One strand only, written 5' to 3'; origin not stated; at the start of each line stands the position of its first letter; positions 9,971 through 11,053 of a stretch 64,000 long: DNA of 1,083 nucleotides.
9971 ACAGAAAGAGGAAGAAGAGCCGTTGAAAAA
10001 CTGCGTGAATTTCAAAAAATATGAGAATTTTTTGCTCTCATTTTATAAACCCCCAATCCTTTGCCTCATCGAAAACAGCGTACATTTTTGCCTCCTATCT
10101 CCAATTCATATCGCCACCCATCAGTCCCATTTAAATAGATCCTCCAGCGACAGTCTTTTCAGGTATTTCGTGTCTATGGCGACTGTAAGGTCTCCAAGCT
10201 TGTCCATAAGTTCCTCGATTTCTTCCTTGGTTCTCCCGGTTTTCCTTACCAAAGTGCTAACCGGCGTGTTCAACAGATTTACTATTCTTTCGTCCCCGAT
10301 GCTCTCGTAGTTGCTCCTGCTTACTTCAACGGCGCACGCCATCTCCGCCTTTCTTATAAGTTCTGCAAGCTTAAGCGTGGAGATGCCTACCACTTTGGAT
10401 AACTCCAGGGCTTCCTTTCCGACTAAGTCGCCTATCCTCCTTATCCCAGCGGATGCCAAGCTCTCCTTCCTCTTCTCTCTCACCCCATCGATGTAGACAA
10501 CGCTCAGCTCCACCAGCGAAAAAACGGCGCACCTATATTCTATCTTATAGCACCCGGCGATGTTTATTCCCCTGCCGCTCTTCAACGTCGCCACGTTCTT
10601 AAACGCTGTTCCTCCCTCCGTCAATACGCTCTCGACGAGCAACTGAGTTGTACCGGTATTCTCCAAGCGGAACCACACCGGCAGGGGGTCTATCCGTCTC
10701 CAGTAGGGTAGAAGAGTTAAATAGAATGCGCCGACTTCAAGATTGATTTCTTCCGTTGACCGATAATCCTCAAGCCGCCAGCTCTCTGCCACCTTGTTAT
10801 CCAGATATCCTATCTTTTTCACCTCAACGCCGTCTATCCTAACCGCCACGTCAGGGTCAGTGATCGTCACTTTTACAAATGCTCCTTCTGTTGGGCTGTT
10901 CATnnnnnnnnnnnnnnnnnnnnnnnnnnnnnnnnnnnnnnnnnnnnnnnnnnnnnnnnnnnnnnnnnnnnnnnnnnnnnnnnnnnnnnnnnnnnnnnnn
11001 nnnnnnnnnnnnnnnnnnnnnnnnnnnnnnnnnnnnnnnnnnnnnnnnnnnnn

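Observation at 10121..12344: Translationally coupled tandem paralogs of an uncharacterised HhH-containing protein family flanked by small AbrB/wHTH regulators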

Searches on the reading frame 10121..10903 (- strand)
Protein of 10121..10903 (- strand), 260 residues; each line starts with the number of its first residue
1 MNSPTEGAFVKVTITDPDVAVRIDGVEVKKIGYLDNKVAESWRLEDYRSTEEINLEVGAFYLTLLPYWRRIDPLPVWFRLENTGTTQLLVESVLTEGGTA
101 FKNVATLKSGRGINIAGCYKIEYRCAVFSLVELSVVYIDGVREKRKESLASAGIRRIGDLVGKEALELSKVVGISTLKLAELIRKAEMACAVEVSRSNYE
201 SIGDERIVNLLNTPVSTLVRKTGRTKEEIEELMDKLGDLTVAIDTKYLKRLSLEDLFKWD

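Call 4: search_protein_families(library=pfam, proteins=[window:10121-10903:-], max_evalue=1)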
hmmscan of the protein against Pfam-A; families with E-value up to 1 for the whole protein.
window:10121-10903:- (260 aa): 1 family
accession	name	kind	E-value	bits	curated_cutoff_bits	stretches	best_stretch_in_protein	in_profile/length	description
PF14520.12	HHH_5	-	0.001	19.9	27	1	138-183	7-51/57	Helix-hairpin-helix domain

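Call 6: search_protein_families(library=ncbifam, proteins=[window:10121-10903:-], max_evalue=1)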
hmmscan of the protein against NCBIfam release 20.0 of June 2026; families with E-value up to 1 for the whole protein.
window:10121-10903:- (260 aa): 10 families
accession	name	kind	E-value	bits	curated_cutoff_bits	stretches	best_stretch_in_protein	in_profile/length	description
NF002751.0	PRK02794.1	equivalog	0.00074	18.5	371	1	130-195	208-272/425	DNA polymerase IV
NF003301.0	PRK04301.1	equivalog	0.0043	16.3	259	1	135-214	7-86/316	DNA repair and recombination protein RadA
NF010731.0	PRK14133.1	equivalog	0.0068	15.7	362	1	130-230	170-268/352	DNA polymerase IV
NF002492.0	PRK01810.1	equivalog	0.014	14.1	399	1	131-204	182-255/412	DNA polymerase IV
NF003015.0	PRK03858.1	subfamily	0.018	14.1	367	1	130-206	173-248/399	DNA polymerase IV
NF002677.0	PRK02406.1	equivalog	0.018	14.1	256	1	128-237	175-282/357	DNA polymerase IV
NF009401.0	PRK12766.1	equivalog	0.08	12.6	239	1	137-224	14-99/238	50S ribosomal protein L32e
NF002848.0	PRK03103.1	subfamily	0.088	11.3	381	1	116-203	165-252/410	DNA polymerase IV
TIGR03491.1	TIGR03491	subfamily_domain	0.091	11.7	97.45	1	132-195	211-274/462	TM0106 family RecB-like putative nuclease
NF002882.0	PRK03348.1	equivalog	0.13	11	389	1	122-176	169-223/461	DNA polymerase IV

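Call 7: search_protein_families(library=padloc, proteins=[window:10121-10903:-], max_evalue=1)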
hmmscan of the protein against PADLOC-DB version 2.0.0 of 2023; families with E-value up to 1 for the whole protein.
window:10121-10903:- (260 aa): 0 families

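Call 8: search_solved_structures(query=window:10121-10903:-, max_evalue=10)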
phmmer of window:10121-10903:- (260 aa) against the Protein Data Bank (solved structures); distinct sequences matched with E-value up to 10: 0.

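Call 9: find_homologous_proteins(query=window:10121-10903:-)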
Query window:10121-10903:- (260 aa): 16 proteins with E <= 0.001 among 1268 candidates.
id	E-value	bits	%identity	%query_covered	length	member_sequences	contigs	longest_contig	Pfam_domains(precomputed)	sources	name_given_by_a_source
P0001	1.4e-163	560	100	100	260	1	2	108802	-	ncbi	ncbi:MAG: hypothetical protein V3T58_06355 [Candidatus Hydrothermarchaeales archaeon]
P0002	4.5e-122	424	74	100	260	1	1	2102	-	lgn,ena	-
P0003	1.1e-116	407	74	97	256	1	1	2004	PF14520.13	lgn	-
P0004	9.2e-116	404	71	100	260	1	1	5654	-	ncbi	-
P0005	1.3e-115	403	71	100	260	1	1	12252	-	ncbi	-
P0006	2.2e-90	320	60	97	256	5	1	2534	PF14520.13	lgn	-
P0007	2.8e-88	314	56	98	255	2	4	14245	-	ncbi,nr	ncbi:MAG: hypothetical protein KKD69_05825 [Euryarchaeota archaeon]|nr:hypothetical protein [Euryarc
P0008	8.9e-87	309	56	98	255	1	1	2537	-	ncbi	-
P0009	7.4e-85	302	54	98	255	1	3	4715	-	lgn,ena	-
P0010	3.5e-84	300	55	97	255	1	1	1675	-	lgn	-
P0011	1.8e-83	298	53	98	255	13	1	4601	-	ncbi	-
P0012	2.1e-82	294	55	92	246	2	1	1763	-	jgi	jgi:hypothetical protein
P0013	1.4e-80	288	54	98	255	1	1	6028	-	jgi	jgi:hypothetical protein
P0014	2.0e-78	281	52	98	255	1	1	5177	-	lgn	-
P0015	2.6e-66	242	72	62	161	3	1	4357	-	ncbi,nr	ncbi:MAG: hypothetical protein QME59_04340, partial [Candidatus Hydrothermarchaeota archaeon]|nr:hyp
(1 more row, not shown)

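Call 22: find_encoding_contigs(protein=P0007, flank=8000, max_places=3)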
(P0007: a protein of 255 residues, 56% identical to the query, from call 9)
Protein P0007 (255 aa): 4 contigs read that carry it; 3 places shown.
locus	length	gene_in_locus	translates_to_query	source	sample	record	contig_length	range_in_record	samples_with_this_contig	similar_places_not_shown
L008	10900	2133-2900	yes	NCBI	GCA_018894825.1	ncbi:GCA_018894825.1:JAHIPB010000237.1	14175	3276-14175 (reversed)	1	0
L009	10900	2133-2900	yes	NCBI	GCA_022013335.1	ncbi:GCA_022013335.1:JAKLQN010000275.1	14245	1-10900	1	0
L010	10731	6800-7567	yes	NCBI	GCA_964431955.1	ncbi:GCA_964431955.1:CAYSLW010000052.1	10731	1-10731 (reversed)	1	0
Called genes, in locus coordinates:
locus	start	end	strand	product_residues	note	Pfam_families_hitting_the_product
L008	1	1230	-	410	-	PF00266:Aminotran_5, PF01212:Beta_elim_lyase (weak)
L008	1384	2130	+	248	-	-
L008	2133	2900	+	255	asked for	-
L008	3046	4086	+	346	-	PF03144:GTP_EFTU_D2 (weak)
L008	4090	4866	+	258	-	PF00459:Inositol_P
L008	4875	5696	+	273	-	PF01513:NAD_kinase, PF20143:NAD_kinase_C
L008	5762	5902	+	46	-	-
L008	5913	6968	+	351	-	PF13173:AAA_14, PF13635:DUF4143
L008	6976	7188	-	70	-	-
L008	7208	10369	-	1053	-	PF00133:tRNA-synt_1, PF09334:tRNA-synt_1g, PF01406:tRNA-synt_1e (weak), PF01921:tRNA-synt_1f (faint), PF08264:Anticodon_1, PF19302:DUF5915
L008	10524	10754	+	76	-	-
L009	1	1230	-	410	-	PF00266:Aminotran_5, PF01212:Beta_elim_lyase (weak)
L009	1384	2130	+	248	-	-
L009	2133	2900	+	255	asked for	-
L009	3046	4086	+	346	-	PF03144:GTP_EFTU_D2 (weak)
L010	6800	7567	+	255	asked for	-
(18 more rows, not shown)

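Call 23: predict_structure(alignment_id=A1)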
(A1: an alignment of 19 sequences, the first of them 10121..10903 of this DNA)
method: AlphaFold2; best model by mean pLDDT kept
length: 260 residues; sequences in the alignment: 19
mean_pLDDT: 87.5   pTM: 0.80
mean pLDDT of the five models: 87.5, 87.4, 87.4, 86.7, 85.7
residues with pLDDT >= 90: 148; 70-90: 84; 50-70: 26; < 50: 2
segments of 3 or more residues with pLDDT < 50: none
pLDDT, mean of each block of 10 residues (from residue 1): 75 76 81 92 90 89 86 79 92 67 79 87 90 90 84 88 93 93 95 90 94 96 96 96 92 83
secondary structure, 60 per line:
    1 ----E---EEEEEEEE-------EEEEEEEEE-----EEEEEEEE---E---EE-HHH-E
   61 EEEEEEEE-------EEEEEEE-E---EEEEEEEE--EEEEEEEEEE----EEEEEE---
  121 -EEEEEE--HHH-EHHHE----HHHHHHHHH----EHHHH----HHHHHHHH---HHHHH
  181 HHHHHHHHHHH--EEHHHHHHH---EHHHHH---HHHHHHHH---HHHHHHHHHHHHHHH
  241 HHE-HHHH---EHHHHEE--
elements in order: E9-16 E24-32 E38-45 E60-68 E76-82 E88-95 E98-107 E112-117 E122-127 H143-151 H157-160 H165-172 H176-191 H196-202 H207-211 H215-222 H226-242 H245-248 H253-256

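Call 29: search_protein_representatives(alignment_id=A1)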
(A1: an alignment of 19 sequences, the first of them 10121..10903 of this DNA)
Query: 19 sequences, 255 profile positions. Proteins with E-value up to 0.001 (for the whole library): 109; up to 1e-10: 13; up to 1e-30: 8. The best 109 are listed.
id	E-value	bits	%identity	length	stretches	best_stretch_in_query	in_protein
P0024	2.7e-109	380.7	-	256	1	1-254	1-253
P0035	8.0e-90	316.9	-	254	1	1-254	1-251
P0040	1.6e-82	293.0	-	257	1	3-254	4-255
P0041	4.3e-74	265.4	-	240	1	11-254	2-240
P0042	3.3e-67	242.9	-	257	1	5-254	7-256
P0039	6.8e-50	186.1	-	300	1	2-123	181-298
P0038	8.5e-50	185.8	-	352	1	3-125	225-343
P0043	1.0e-39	152.8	-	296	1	5-124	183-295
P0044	6.1e-17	78.1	-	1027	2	133-253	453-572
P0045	7.8e-16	74.5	-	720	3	125-245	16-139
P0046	2.7e-15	72.8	-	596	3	124-247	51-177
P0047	4.9e-12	62.1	-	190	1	131-254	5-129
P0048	1.1e-11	60.9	-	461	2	130-253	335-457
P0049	2.6e-10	56.4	-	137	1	126-252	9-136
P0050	2.8e-10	56.3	-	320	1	124-252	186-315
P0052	7.8e-10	54.9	-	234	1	121-249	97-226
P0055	4.9e-09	52.2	-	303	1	127-254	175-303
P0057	1.4e-08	50.7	-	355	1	124-251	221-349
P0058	2.1e-08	50.1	-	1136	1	126-252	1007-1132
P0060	3.0e-08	49.7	-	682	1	130-253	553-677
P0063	8.9e-08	48.1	-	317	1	127-254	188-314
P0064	1.5e-07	47.4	-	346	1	126-252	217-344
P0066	2.1e-07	46.9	-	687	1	126-251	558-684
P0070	8.2e-07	44.9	-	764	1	124-250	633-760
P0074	1.7e-06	43.9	-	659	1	128-252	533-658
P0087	7.8e-06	41.8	-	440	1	105-253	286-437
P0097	1.3e-05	41.0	-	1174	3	129-252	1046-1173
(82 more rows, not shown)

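Call 31: search_protein_families(library=pfam, proteins=[P0044, P0045, P0046, P0047, P0048, P0049, P0050, P0052, P0055, P0043], max_evalue=0.01)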
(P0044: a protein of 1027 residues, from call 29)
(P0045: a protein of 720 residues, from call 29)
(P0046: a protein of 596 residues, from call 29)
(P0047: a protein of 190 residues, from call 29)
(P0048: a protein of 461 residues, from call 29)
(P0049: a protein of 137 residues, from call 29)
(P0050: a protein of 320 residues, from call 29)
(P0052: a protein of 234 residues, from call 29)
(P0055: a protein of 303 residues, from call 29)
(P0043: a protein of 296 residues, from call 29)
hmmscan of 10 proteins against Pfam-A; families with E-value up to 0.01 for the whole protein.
P0044 (1027 aa): 0 families

P0045 (720 aa): 7 families
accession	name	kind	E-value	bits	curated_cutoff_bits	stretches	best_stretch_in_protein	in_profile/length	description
PF14520.12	HHH_5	-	1.7e-08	35.3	27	0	24-58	5-39/57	Helix-hairpin-helix domain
PF21999.2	IMS_HHH_1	-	1.4e-07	32.3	27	0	177-201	5-29/53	DNA polymerase-iota, thumb domain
PF14229.12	DUF4332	-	5.2e-07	30.3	23.2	1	28-121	2-101/122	Domain of unknown function (DUF4332)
PF11731.14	Cdd1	-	1.3e-05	25.8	25.5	0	326-363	10-47/86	Pathogenicity locus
PF21794.3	RAD51D_N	-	0.00011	22.7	27.3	0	31-64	14-47/60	RAD51D, N-terminal domain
PF02961.22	SAM_BAF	-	0.00087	20.2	25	0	22-44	19-41/88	Barrier to autointegration factor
PF22993.4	SAM_EPH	-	0.0028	17.8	27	0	184-204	21-41/60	Ephrin receptor 1 SAM domain-like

P0046 (596 aa): 10 families
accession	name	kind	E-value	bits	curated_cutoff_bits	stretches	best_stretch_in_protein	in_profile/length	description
PF21999.2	IMS_HHH_1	-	2.5e-12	47.5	27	1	213-243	3-33/53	DNA polymerase-iota, thumb domain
PF11731.14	Cdd1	-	7.1e-09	36.2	25.5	1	361-398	9-46/86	Pathogenicity locus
PF14520.12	HHH_5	-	1.1e-06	29.5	27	0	213-241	7-35/57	Helix-hairpin-helix domain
PF21794.3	RAD51D_N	-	8.7e-06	26.3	27.3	0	222-255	18-51/60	RAD51D, N-terminal domain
PF04994.19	TfoX_C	-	1.7e-05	25.3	23.1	0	367-388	12-33/81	TfoX C-terminal domain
PF14229.12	DUF4332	-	4.4e-05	24.1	23.2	0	361-398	56-93/122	Domain of unknown function (DUF4332)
PF10828.13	DUF2570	-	0.00044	20.7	26.6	0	405-453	39-89/108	Protein of unknown function (DUF2570)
PF02961.22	SAM_BAF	-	0.0016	19.3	25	0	45-82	6-43/88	Barrier to autointegration factor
PF22993.4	SAM_EPH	-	0.0058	16.8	27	0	222-237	21-36/60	Ephrin receptor 1 SAM domain-like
PF05769.16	SIKE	-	0.0095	16.3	24.3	0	104-159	56-111/180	SIKE family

P0047 (190 aa): 1 family
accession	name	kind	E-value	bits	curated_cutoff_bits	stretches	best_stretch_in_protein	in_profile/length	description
PF14520.12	HHH_5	-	0.00024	21.9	27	1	4-45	2-43/57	Helix-hairpin-helix domain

P0048 (461 aa): 2 families
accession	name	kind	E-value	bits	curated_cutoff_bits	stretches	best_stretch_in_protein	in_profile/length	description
PF14229.12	DUF4332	-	8.2e-06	26.4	23.2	0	197-239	57-99/122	Domain of unknown function (DUF4332)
PF14520.12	HHH_5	-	7.6e-05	23.6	27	0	197-227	6-36/57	Helix-hairpin-helix domain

P0049 (137 aa): 2 families
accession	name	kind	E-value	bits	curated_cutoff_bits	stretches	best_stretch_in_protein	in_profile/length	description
PF11798.14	IMS_HHH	-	0.00033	21.2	24.4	1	4-34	2-32/32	IMS family HHH motif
PF14520.12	HHH_5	-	0.00058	20.7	27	1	16-49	5-38/57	Helix-hairpin-helix domain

P0050 (320 aa): 6 families
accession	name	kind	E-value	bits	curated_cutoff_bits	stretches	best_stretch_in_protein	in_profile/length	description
PF17936.7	Big_6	-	6.5e-17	62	27.6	2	27-89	14-78/83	Bacterial Ig domain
PF09136.16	Glucodextran_B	-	7.9e-17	61.4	27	2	17-89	6-77/83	Glucodextranase, domain B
PF19077.6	Big_13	-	1.7e-12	48.2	27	2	23-93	24-99/102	Bacterial Ig-like domain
PF12733.13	Cadherin-like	-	1.4e-05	25.9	24.2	0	22-82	23-76/89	Cadherin-like beta sandwich domain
PF14520.12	HHH_5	-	6.3e-05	23.8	27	1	195-235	5-45/57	Helix-hairpin-helix domain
PF16640.11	Big_3_5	-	0.005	17.8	35.5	0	18-76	4-68/88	Bacterial Ig-like domain (group 3)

P0052 (234 aa): 4 families
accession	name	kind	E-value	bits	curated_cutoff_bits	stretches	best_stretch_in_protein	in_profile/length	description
PF14520.12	HHH_5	-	2.6e-08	34.6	27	1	107-158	3-54/57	Helix-hairpin-helix domain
PF14229.12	DUF4332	-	0.00037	21.1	23.2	1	113-162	2-56/122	Domain of unknown function (DUF4332)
PF13443.12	HTH_26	-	0.0071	17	22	0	138-159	13-34/63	Cro/C1-type HTH DNA-binding domain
PF21999.2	IMS_HHH_1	-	0.0084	17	27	0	113-146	5-38/53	DNA polymerase-iota, thumb domain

P0055 (303 aa): 0 families

P0043 (296 aa): 1 family
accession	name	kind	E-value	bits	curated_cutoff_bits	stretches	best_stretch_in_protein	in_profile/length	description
PF00112.29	Peptidase_C1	-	4e-32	112.5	20.7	1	11-168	45-213/220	Papain family cysteine protease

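Call 33: search_protein_families(library=ncbifam, proteins=[P0043, P0055, P0044], max_evalue=1)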
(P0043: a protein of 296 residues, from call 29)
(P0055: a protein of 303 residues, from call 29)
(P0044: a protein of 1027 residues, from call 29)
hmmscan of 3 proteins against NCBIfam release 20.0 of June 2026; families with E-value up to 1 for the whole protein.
P0043 (296 aa): 1 family
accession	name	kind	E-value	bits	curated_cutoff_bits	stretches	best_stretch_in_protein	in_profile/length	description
NF005149.0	PRK06620.1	equivalog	0.16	11.2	316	1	73-114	28-69/221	hypothetical protein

P0055 (303 aa): 7 families
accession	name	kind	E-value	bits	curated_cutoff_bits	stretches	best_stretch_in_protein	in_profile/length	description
NF002882.0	PRK03348.1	equivalog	0.0017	17.2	389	1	171-207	173-209/461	DNA polymerase IV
NF008165.0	PRK10917.1-3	equivalog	0.0027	16.2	711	1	178-255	8-85/692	ATP-dependent DNA helicase RecG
NF002677.0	PRK02406.1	equivalog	0.038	13.1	256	1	173-207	175-209/357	DNA polymerase IV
NF008168.0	PRK10917.2-2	equivalog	0.052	11.8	718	1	168-236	101-169/795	ATP-dependent DNA helicase RecG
NF002848.0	PRK03103.1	subfamily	0.058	11.9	381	1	171-207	175-211/410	DNA polymerase IV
NF002751.0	PRK02794.1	equivalog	0.076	11.9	371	1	172-207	205-240/425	DNA polymerase IV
NF008163.0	PRK10917.1-1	equivalog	0.12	10.7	796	1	173-214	4-45/692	ATP-dependent DNA helicase RecG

P0044 (1027 aa): 1 family
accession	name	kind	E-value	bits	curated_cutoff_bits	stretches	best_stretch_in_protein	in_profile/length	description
TIGR02243.1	TIGR02243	equivalog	6e-40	137.4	155.8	1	678-986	334-651/659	putative baseplate assembly protein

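Call 54: search_solved_structures(query=A1, max_evalue=10, show_alignments=2)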
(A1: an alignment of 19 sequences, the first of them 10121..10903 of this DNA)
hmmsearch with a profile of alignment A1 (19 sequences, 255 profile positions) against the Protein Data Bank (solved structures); distinct sequences matched with E-value up to 10: 12.
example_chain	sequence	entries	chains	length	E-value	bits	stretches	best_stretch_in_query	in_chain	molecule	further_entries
7yll_A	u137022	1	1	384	0.0033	20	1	127-200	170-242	DNA polymerase IV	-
4nlg_A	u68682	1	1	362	0.018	17.5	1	127-185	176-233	DNA polymerase IV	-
3bq0_A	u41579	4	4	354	0.026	17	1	127-184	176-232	DNA polymerase IV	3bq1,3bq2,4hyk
1k1q_A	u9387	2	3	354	0.027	17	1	127-184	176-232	DBH protein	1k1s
4f50_A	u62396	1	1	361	0.028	16.9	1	127-190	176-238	DNA polymerase IV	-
4f4y_A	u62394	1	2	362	0.049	16.1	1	127-182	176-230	DNA polymerase IV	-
4f4w_A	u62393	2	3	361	0.056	16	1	127-182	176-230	DNA polymerase IV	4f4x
3lg8_A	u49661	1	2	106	0.28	13.7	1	75-146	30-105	A-type ATP synthase subunit E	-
2kz3_A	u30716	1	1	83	1.1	11.7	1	130-185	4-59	Putative uncharacterized protein RAD51L3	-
3w6u_A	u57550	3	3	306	1.6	11.2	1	104-182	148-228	6-phosphogluconate dehydrogenase, NAD-binding protein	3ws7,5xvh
9hd7_W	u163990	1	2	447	2.1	10.8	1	156-223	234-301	PSII 6.1 kDa protein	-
7udj_H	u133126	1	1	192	6.4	9.2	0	163-244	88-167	De novo designed helical repeat protein RPB_PEW3_R4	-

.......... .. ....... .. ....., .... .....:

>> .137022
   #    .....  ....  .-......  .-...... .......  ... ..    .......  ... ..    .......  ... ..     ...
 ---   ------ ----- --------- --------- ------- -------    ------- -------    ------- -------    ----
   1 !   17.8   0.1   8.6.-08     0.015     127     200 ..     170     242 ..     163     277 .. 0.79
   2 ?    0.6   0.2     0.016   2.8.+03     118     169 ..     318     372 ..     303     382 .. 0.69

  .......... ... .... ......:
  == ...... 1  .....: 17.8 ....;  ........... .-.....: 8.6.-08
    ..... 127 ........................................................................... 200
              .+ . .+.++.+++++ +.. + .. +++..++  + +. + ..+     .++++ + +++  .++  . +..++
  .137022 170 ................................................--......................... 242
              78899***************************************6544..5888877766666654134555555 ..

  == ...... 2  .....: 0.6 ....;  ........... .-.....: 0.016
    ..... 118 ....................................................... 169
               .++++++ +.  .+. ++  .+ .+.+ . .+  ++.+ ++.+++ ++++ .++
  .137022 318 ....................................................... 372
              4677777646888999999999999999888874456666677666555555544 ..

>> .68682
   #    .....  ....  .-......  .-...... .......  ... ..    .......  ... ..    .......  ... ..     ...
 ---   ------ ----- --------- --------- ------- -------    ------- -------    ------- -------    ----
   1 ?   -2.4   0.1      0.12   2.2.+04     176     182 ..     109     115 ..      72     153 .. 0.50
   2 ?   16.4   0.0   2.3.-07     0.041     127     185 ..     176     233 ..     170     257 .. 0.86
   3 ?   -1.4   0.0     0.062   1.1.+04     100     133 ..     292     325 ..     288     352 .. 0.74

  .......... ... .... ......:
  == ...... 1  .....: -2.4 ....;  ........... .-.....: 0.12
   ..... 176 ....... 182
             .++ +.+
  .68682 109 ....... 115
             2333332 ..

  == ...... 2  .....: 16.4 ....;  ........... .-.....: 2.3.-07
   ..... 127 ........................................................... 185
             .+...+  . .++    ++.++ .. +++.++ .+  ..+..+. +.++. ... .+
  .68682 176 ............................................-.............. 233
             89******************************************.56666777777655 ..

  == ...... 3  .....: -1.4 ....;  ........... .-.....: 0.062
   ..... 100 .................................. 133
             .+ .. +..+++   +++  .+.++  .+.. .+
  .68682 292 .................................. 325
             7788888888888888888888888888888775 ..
